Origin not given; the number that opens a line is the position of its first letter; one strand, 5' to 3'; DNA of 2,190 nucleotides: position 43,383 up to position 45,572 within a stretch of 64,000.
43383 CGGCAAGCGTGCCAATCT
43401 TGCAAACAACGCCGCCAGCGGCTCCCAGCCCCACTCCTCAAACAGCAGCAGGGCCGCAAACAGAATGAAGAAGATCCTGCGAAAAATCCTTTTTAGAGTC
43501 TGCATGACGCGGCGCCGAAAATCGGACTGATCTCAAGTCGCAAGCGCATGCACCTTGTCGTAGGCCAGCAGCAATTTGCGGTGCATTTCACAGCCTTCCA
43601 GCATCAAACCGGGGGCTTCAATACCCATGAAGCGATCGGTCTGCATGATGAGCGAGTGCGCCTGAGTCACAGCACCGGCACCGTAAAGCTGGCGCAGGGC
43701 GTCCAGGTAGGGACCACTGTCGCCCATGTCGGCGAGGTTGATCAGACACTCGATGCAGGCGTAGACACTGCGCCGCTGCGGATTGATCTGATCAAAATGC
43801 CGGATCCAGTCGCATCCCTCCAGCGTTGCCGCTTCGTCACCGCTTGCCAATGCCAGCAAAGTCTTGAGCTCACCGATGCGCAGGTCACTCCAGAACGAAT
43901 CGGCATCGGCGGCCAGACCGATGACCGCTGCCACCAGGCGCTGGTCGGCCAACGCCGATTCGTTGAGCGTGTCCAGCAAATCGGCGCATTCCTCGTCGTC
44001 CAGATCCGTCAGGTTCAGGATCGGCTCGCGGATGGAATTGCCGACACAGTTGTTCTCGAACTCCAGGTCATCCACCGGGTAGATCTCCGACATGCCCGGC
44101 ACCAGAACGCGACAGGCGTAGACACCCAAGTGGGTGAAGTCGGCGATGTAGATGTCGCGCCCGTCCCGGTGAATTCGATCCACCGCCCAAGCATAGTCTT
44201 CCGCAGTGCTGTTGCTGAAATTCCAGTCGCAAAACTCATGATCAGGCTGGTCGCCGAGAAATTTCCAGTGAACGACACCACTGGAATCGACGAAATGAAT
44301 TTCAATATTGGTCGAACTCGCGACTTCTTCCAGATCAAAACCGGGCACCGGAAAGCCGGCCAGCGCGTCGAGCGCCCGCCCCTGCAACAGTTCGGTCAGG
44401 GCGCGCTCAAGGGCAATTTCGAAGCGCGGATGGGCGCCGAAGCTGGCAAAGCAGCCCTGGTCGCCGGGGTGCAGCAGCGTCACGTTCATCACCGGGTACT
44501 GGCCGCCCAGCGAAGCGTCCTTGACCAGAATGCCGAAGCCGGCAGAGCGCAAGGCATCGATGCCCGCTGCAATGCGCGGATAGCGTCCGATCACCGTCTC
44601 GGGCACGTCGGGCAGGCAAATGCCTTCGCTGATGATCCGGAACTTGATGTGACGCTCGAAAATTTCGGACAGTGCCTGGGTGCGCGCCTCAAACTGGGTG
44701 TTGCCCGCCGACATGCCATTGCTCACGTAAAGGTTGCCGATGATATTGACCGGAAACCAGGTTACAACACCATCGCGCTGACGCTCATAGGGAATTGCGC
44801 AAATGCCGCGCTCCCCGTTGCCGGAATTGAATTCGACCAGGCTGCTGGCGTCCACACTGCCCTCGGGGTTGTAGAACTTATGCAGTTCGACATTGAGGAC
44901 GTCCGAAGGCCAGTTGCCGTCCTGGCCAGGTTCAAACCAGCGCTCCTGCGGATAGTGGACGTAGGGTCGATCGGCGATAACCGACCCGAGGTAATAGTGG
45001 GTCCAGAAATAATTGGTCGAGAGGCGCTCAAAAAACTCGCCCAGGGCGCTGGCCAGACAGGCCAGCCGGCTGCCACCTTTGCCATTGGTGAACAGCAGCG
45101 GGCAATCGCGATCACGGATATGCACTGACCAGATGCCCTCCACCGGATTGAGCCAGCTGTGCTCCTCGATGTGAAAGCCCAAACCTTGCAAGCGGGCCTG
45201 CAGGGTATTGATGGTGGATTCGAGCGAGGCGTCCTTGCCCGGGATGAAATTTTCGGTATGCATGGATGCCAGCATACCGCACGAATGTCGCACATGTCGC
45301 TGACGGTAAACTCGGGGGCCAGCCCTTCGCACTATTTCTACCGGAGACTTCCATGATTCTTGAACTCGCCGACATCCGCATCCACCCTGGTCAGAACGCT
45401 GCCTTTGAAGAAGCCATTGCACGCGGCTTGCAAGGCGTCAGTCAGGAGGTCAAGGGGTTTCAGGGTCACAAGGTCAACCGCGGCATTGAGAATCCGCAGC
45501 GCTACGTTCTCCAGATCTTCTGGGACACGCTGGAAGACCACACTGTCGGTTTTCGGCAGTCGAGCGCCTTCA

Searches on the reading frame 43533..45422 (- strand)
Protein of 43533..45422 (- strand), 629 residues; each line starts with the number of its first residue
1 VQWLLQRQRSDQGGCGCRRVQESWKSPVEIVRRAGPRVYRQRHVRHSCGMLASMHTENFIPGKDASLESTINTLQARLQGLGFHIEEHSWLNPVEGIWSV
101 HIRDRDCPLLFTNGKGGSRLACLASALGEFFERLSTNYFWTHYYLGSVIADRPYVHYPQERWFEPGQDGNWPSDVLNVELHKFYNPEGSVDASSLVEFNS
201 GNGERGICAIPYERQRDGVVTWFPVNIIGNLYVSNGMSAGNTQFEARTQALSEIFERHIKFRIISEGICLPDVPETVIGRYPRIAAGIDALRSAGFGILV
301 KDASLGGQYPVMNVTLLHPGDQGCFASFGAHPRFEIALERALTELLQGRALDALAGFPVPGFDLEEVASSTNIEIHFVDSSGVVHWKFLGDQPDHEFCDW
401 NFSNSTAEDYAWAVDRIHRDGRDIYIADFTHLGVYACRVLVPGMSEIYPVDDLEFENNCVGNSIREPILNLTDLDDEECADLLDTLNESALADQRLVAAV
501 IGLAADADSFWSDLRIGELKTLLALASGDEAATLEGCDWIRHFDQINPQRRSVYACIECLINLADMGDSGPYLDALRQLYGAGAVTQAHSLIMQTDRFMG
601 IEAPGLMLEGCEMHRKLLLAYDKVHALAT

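Call 82: search_protein_families(library=pfam, proteins=[window:43533-45422:-], max_evalue=0.001)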
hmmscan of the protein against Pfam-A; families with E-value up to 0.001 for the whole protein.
window:43533-45422:- (629 aa): 2 families
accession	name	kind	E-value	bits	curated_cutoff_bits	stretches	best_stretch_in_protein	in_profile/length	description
PF02624.21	YcaO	-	1.9e-68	231.7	25.7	1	113-445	1-325/325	YcaO cyclodehydratase, ATP-ad Mg2+-binding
PF18381.7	YcaO_C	-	1.2e-33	116.8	26.1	1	462-626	2-168/172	YcaO cyclodehydratase C-terminal domain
